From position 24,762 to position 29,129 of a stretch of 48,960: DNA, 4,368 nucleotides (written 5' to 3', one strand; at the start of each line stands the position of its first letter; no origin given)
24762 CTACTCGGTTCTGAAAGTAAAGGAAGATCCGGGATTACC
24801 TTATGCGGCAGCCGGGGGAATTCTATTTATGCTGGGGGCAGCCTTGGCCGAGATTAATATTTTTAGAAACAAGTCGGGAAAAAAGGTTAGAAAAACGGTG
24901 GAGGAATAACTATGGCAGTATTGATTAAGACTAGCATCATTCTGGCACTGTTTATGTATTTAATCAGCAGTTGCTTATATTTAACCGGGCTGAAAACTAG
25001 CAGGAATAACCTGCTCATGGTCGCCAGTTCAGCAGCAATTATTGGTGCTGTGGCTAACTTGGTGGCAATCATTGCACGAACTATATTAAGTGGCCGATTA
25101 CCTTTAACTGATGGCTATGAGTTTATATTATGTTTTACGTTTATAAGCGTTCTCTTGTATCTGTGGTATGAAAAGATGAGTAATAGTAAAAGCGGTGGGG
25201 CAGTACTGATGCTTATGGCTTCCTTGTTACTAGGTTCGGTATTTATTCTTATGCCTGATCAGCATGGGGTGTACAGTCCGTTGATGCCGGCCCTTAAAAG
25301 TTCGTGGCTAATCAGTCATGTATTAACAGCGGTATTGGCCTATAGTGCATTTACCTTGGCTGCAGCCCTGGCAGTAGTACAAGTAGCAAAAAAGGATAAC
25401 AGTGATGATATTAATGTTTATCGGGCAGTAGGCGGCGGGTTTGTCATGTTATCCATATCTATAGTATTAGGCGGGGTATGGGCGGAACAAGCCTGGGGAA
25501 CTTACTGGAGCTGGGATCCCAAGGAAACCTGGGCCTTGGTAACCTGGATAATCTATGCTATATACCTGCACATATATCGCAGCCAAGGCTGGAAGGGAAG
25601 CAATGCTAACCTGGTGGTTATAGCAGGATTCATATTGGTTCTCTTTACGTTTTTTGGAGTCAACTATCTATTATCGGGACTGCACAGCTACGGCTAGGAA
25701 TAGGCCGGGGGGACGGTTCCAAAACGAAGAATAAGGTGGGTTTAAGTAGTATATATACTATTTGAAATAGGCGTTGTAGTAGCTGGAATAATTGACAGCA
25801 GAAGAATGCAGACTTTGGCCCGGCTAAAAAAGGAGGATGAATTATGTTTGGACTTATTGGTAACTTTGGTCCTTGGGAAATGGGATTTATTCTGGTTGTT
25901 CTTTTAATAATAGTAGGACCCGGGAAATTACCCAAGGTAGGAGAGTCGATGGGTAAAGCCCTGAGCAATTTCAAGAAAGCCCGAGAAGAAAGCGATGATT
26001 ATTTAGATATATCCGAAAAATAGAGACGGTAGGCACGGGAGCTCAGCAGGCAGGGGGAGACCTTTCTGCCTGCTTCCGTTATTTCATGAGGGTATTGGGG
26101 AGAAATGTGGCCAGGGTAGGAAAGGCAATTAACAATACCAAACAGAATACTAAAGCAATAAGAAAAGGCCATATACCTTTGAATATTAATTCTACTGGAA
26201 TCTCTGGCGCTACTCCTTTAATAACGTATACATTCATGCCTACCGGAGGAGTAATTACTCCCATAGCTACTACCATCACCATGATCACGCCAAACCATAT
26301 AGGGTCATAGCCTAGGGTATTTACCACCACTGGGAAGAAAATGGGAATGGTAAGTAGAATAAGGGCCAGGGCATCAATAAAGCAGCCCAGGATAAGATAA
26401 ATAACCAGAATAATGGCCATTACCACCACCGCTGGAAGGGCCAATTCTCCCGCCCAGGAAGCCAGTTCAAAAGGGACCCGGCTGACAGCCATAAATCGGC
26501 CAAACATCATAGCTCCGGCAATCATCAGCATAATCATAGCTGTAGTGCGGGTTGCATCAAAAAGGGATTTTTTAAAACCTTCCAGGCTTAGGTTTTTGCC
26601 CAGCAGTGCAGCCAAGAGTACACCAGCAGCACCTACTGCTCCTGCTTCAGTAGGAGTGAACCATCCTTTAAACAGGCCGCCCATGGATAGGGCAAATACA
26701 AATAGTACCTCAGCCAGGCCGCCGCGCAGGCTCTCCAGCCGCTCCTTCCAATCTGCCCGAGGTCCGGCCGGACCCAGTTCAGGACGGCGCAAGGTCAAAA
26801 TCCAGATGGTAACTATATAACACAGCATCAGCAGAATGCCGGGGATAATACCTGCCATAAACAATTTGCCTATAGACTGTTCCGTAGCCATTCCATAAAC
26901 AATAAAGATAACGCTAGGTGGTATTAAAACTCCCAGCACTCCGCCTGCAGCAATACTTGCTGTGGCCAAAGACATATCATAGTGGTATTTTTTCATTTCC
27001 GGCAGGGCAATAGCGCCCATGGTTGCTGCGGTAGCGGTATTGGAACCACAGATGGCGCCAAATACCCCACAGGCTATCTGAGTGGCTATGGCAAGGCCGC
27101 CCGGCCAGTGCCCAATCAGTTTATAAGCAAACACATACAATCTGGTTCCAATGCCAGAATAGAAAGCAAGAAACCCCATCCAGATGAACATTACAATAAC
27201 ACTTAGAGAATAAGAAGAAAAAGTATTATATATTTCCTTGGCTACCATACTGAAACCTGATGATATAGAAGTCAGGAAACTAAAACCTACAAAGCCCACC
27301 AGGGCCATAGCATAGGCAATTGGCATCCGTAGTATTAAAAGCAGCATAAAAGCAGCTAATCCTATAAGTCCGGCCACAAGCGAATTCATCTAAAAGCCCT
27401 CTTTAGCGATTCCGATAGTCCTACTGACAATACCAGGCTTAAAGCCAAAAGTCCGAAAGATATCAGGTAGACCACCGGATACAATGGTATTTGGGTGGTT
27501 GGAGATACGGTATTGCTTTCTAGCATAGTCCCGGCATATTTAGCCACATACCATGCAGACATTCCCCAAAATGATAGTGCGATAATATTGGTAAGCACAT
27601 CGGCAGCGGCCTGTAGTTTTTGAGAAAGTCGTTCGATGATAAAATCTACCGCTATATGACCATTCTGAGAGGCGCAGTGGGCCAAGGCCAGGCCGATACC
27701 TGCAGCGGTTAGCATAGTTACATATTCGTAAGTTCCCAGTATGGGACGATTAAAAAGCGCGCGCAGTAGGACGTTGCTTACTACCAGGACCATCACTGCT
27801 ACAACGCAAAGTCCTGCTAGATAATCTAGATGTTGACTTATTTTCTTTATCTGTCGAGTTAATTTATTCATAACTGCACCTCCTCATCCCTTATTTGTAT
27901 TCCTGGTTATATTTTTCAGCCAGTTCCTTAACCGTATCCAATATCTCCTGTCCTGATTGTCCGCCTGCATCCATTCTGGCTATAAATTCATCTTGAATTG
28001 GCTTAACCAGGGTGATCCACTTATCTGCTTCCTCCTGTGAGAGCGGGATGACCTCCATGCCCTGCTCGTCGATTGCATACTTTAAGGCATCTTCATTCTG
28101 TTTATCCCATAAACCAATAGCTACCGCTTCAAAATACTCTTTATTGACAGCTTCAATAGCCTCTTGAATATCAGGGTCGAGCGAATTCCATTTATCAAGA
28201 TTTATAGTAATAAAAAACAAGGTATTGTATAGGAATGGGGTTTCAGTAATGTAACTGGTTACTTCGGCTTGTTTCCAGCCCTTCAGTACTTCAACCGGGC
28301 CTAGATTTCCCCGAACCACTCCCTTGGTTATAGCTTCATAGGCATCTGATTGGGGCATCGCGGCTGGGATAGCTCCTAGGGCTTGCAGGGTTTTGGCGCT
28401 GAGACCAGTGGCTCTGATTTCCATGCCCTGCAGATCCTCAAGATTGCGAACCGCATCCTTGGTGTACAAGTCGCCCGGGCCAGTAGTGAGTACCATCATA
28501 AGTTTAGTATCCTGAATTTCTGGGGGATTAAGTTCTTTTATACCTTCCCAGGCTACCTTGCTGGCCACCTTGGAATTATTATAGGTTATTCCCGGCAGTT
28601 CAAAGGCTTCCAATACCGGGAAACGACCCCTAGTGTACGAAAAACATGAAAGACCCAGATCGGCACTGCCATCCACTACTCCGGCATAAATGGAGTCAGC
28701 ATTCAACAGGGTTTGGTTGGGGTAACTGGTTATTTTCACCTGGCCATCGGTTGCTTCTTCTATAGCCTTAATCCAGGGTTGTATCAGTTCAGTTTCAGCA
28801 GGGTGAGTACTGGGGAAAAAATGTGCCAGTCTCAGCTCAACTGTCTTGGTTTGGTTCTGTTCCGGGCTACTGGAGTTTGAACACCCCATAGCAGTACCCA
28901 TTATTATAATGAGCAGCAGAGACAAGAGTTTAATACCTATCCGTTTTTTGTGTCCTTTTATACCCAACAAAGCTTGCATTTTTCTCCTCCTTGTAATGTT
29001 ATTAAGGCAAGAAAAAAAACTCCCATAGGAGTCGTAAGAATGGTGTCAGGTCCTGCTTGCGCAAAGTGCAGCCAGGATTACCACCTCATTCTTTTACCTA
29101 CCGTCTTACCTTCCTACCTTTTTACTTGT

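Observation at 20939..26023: Self-contained extracytoplasmic flavin-reductase respiratory module (Cgr1/Cgr2-like) of unknown substrate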

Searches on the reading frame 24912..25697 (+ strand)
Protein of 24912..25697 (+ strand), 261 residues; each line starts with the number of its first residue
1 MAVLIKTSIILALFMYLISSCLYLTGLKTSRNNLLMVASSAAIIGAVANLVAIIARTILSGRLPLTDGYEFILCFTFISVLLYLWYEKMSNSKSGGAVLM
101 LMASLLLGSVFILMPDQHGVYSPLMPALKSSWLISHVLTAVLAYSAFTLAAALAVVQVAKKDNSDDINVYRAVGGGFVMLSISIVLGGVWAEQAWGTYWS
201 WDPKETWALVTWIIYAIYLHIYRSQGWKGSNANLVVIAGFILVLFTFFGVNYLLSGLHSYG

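Call 3: search_protein_families(library=pfam, proteins=[window:24912-25697:+], max_evalue=0.01)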
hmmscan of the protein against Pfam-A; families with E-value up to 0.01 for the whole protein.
window:24912-25697:+ (261 aa): 1 family
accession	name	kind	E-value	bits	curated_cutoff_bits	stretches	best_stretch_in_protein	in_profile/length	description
PF01578.25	Cytochrom_C_asm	-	3.8e-45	154.6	29.9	1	69-258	5-212/212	Cytochrome C assembly protein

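Call 4: search_protein_families(library=ncbifam, proteins=[window:24912-25697:+], max_evalue=0.01)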
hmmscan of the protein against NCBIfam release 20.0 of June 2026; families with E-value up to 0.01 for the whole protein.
window:24912-25697:+ (261 aa): 5 families
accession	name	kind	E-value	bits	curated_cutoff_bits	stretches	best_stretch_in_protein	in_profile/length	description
TIGR03144.1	cytochr_II_ccsB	equivalog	5.8e-65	219.5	187.6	2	168-261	159-252/252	c-type cytochrome biogenesis protein CcsB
TIGR01191.1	ccmC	subfamily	1.2e-10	41.6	186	1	135-258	15-140/184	heme ABC transporter permease CcmC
NF007691.0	PRK10369.1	subfamily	5.6e-08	32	394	1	122-256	160-298/573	heme lyase NrfEFG subunit NrfE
TIGR00353.1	nrfE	subfamily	3.5e-07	29.5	569.05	1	123-246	107-237/578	heme lyase CcmF/NrfE family subunit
TIGR03145.1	cyt_nit_nrfE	subfamily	7.2e-06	25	927.3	1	124-246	160-289/631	heme lyase NrfEFG subunit NrfE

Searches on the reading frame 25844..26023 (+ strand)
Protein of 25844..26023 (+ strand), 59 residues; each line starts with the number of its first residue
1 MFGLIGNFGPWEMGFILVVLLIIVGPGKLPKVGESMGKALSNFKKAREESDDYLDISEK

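Call 3: search_protein_families(library=pfam, proteins=[window:25844-26023:+], max_evalue=0.01)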
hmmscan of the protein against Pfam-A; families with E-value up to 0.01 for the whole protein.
window:25844-26023:+ (59 aa): 1 family
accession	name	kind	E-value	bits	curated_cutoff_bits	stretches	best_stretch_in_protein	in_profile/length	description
PF02416.21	TatA_B_E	-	2.5e-14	52.7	21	1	9-52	2-45/53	mttA/Hcf106 family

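Call 4: search_protein_families(library=ncbifam, proteins=[window:25844-26023:+], max_evalue=0.01)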
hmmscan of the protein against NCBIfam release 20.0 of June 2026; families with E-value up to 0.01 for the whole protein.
window:25844-26023:+ (59 aa): 18 families
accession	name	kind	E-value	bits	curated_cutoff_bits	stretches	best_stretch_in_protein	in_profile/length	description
TIGR01411.1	tatAE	subfamily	1.7e-13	49.9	53.9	1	8-51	2-45/47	twin-arginine translocase TatA/TatE family subunit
NF011430.0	PRK14861.1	subfamily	4.8e-12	45.2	62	1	6-49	3-46/61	twin arginine translocase protein A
NF011429.0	PRK14857.1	equivalog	3.2e-11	43.5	77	1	9-52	7-50/91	TatA/E family twin arginine-targeting protein translocase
NF047942.1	TatA_Rickett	exception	1.7e-07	30.8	90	1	8-46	3-41/45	twin-arginine translocase TatA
TIGR01410.1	tatB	equivalog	4.1e-07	30.4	56.5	1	7-53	2-48/80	Sec-independent protein translocase protein TatB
NF001854.0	PRK00575.1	equivalog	2.6e-06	28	72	1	5-45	1-41/94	Sec-independent protein translocase subunit TatA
NF002813.0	PRK02958.1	equivalog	9.6e-06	25.7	83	1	6-52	2-48/73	Sec-independent protein translocase subunit TatA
NF002402.0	PRK01470.1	equivalog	2e-05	24.1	71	1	16-50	8-45/53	twin arginine translocase protein A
NF003396.0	PRK04598.1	equivalog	8.2e-05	23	121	1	9-52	5-48/81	Sec-independent protein translocase subunit TatA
NF002377.0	PRK01371.1-4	equivalog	0.00022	21.6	96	1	8-49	4-45/119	sec-independent translocase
NF003393.0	PRK04561.1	equivalog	0.00044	20.1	104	1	6-51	2-47/75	twin arginine translocase protein A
NF002922.0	PRK03554.1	equivalog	0.00055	20.4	125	1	7-52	3-48/89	Sec-independent protein translocase subunit TatA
NF001681.0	PRK00442.1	equivalog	0.00071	20.3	102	1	15-52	11-48/92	twin-arginine translocase TatA/TatE family subunit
NF002448.0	PRK01614.1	equivalog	0.00082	19.6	83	1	16-52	14-48/85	Sec-independent protein translocase subunit TatA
NF001212.0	PRK00182.1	equivalog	0.0011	19.3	195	1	11-55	8-52/165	Sec-independent protein translocase subunit TatB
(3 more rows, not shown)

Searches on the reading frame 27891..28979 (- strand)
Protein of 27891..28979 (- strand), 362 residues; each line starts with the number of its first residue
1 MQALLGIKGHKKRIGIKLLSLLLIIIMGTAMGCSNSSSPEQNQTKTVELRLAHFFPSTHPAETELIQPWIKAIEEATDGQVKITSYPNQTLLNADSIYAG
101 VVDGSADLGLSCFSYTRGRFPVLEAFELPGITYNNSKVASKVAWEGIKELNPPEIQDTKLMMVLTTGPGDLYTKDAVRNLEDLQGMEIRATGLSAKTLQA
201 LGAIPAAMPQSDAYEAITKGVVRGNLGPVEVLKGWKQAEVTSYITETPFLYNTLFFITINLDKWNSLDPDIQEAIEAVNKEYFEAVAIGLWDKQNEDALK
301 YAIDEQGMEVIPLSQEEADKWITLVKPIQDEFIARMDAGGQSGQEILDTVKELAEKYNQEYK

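Call 21: search_protein_families(library=pfam, proteins=[window:27891-28979:-], max_evalue=0.00001)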
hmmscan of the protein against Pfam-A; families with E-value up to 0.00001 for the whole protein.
window:27891-28979:- (362 aa): 1 family
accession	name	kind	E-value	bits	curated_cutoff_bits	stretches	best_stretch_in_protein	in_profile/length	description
PF03480.18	DctP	-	6.4e-46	157.4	23.4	1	52-333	2-283/286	Bacterial extracellular solute-binding protein, family 7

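Call 65: search_solved_structures(query=window:27891-28979:-, max_evalue=1e-10)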
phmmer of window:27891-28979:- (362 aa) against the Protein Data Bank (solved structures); distinct sequences matched with E-value up to 1e-10: 44.
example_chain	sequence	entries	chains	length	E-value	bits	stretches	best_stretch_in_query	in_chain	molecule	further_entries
4n6d_A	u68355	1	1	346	4.8e-50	173.7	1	43-358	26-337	TRAP dicarboxylate transporter-DctP subunit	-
4pgn_A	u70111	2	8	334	5.3e-48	167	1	45-357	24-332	Extracellular solute-binding protein, family 7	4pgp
4nap_A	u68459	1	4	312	8e-48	166.4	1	47-357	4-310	Extracellular solute-binding protein, family 7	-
7nr2_AAA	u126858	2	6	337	2.8e-45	158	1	47-359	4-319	TRAP dicarboxylate transporter, DctP subunit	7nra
7nsw_AAA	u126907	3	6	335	5.1e-41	144.1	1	47-359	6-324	TRAP dicarboxylate transporter-DctP subunit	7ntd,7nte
7nrr_AAA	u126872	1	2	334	5.6e-41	143.9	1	48-359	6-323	TRAP dicarboxylate transporter-DctP subunit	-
5i5p_A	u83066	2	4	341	3.5e-32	115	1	45-358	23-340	TRAP TRANSPORTER SOLUTE BINDING PROTEIN | TRAP solute Binding Protein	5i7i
5iga_A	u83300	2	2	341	8.9e-32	113.6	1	45-358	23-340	TRAP TRANSPORTER SOLUTE BINDING PROTEIN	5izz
5im2_A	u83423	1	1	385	2e-28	102.7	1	44-358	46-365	Twin-arginine translocation pathway signal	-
4p56_A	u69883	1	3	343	5.1e-28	101.3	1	41-304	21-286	Putative extracellular solute-binding protein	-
7nqg_AAA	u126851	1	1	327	8.9e-23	84.1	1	42-357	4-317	TrapT family, dctP subunit, C4-dicarboxylate periplasmic binding protein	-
4p47_A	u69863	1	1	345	9.1e-16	61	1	42-351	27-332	TRAP dicarboxylate transporter, DctP subunit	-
2zzv_A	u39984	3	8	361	1.2e-15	60.7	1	65-337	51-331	ABC transporter, solute-binding protein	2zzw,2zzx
4pbq_A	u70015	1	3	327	1.2e-15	60.6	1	45-339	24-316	Putative TRAP PERIPLASMIC SOLUTE BINDING PROTEIN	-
2hpg_A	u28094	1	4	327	2.4e-14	56.4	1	49-322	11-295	ABC transporter, periplasmic substrate-binding protein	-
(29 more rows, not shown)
